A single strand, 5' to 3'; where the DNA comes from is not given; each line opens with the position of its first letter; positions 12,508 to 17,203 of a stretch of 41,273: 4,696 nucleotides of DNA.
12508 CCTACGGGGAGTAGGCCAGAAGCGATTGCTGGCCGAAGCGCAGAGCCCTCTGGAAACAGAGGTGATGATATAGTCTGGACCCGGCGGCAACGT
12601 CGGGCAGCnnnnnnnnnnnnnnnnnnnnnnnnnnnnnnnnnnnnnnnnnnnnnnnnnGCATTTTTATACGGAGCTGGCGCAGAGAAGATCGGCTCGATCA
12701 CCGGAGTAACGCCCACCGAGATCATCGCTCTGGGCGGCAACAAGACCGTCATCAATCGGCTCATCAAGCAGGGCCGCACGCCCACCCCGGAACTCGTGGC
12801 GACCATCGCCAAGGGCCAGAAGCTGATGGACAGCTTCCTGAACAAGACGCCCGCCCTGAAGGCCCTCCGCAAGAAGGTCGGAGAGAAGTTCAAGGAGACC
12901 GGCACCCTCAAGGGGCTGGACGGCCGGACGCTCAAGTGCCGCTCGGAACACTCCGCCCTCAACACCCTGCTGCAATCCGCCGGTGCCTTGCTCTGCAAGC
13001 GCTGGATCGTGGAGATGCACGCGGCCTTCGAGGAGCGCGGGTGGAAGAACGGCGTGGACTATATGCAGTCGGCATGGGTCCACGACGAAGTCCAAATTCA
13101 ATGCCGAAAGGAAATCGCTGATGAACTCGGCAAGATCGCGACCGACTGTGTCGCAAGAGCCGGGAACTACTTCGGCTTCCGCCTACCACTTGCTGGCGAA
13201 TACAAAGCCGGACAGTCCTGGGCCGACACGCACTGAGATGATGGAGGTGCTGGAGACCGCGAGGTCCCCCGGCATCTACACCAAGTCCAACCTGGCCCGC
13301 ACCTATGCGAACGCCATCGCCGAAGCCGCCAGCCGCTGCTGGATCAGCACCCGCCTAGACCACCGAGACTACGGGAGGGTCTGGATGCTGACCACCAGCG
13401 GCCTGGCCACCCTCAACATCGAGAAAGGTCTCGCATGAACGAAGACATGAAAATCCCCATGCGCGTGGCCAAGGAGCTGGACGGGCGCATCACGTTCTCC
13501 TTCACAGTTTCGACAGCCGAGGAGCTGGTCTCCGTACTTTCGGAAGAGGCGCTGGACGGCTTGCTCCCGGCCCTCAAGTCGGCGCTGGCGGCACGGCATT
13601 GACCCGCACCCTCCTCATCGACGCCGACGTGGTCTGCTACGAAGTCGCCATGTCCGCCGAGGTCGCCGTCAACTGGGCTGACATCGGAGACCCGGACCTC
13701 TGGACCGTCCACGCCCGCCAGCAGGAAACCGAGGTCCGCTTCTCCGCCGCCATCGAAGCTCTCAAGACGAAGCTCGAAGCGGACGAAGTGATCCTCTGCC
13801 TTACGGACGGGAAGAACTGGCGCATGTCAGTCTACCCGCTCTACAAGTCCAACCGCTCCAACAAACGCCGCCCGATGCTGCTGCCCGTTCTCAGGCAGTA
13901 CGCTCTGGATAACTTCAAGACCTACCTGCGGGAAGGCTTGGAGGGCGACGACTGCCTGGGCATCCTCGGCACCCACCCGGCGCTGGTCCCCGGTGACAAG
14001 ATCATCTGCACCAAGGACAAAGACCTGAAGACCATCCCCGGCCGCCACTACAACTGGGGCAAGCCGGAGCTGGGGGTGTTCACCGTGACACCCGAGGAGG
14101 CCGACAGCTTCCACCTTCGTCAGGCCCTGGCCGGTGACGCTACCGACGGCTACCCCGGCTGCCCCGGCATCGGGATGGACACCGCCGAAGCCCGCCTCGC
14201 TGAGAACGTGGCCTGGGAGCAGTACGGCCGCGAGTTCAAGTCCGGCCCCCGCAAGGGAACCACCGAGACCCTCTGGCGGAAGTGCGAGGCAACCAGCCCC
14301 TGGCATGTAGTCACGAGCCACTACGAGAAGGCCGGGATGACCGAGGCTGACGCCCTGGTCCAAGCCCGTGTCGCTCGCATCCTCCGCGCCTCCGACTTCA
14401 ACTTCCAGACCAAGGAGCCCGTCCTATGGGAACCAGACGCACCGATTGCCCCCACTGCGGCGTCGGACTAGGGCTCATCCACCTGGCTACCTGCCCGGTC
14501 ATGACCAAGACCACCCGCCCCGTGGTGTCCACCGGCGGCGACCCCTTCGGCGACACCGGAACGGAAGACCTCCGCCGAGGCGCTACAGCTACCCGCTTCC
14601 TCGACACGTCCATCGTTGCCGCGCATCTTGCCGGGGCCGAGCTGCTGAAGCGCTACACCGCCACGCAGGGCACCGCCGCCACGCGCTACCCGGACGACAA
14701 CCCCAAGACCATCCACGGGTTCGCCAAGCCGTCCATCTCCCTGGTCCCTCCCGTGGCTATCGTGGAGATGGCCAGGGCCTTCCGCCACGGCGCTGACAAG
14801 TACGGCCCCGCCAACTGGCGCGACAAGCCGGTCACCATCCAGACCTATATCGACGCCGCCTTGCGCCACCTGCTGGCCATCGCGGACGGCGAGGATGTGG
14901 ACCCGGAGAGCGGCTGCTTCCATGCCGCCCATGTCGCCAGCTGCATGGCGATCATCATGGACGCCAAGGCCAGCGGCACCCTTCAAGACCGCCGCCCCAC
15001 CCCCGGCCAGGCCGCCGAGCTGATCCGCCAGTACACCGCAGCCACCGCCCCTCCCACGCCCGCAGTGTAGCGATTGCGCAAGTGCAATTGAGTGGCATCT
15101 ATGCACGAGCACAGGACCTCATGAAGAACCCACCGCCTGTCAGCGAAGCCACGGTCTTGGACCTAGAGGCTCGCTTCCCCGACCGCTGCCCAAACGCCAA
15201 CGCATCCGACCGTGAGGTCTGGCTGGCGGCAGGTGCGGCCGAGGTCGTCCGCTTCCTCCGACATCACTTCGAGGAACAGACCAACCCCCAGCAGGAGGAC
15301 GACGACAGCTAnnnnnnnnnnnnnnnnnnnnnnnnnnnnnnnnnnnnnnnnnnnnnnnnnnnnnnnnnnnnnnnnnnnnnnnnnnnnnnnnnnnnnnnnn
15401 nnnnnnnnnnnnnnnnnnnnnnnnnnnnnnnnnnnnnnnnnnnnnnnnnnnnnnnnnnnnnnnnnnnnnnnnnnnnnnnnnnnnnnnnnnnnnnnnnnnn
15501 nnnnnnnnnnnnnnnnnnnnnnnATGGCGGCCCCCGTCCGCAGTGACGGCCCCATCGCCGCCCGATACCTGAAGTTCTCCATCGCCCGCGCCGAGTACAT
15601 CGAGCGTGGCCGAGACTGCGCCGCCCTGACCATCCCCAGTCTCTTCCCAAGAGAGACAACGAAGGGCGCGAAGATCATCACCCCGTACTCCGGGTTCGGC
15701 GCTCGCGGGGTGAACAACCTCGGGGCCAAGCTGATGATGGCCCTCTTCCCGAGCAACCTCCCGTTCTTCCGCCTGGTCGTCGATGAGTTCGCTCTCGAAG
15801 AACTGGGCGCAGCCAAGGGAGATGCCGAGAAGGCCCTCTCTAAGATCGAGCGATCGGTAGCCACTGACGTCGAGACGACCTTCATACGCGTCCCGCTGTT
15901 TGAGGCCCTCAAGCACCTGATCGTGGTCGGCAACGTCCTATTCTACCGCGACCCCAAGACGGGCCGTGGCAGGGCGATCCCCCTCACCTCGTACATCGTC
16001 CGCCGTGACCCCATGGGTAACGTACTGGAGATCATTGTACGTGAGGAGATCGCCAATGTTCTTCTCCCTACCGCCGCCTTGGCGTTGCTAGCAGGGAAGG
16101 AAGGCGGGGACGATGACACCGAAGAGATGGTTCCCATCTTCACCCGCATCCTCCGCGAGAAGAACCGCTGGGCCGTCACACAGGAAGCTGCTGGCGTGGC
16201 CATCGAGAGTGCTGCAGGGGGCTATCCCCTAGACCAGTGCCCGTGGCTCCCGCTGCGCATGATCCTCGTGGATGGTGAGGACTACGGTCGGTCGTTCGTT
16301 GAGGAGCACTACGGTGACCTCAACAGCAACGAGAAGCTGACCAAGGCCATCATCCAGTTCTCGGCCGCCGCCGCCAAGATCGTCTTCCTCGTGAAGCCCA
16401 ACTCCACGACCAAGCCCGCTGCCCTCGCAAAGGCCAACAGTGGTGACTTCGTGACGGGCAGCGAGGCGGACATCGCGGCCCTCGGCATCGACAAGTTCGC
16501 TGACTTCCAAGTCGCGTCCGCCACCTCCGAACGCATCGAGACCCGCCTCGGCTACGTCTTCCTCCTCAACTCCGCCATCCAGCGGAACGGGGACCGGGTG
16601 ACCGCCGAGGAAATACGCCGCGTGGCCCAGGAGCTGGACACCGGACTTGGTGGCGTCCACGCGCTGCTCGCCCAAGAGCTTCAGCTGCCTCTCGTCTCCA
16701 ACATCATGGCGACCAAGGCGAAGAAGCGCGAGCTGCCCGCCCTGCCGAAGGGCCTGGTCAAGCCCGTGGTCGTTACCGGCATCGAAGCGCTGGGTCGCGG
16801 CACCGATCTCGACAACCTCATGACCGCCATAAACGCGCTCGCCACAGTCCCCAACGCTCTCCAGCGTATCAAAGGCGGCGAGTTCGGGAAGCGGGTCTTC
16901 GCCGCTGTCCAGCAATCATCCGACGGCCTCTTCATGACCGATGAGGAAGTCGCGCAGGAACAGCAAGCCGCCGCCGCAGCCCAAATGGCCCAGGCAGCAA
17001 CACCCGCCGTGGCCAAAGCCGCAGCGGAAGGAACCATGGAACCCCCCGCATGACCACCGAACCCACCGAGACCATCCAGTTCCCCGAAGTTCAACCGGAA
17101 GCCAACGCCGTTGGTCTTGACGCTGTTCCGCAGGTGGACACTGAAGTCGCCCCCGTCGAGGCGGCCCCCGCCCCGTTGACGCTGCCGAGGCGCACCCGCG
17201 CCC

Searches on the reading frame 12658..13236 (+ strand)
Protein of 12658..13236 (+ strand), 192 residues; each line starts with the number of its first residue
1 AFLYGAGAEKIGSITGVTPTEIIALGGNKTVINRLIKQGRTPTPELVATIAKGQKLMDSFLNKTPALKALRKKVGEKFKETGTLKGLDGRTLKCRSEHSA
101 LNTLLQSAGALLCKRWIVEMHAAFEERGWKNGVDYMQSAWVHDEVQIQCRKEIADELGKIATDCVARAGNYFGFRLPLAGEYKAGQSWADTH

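Call 5: search_protein_families(library=pfam, proteins=[window:12658-13236:+], max_evalue=0.01)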
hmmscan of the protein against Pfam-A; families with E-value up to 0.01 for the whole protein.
window:12658-13236:+ (192 aa): 1 family
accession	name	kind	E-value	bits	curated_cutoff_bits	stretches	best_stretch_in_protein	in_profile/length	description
PF00476.26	DNA_pol_A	-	3.9e-14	52.8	34.3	1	49-190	233-381/381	DNA polymerase family A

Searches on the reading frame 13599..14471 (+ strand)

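Call 56: search_protein_families(library=pfam, proteins=[window:13599-14471:+], max_evalue=0.001)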
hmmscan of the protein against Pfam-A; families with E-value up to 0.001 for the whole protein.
window:13599-14471:+ (290 aa): 2 families
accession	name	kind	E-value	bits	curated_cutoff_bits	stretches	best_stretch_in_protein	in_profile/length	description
PF02739.22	5_3_exonuc_N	-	5.7e-08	33.1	34.3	1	46-145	34-136/164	5'-3' exonuclease, N-terminal resolvase-like domain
PF01367.25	5_3_exonuc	-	2.2e-05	25.3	40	1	175-213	10-48/97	5'-3' exonuclease, C-terminal SAM fold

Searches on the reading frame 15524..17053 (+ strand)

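Call 56: search_protein_families(library=pfam, proteins=[window:15524-17053:+], max_evalue=0.001)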
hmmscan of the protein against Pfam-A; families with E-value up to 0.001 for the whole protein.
window:15524-17053:+ (509 aa): 1 family
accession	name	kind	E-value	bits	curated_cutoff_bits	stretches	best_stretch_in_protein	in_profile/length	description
PF12236.14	Head-tail_con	-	2.9e-67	227.6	27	1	11-461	4-481/489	Bacteriophage head to tail connecting protein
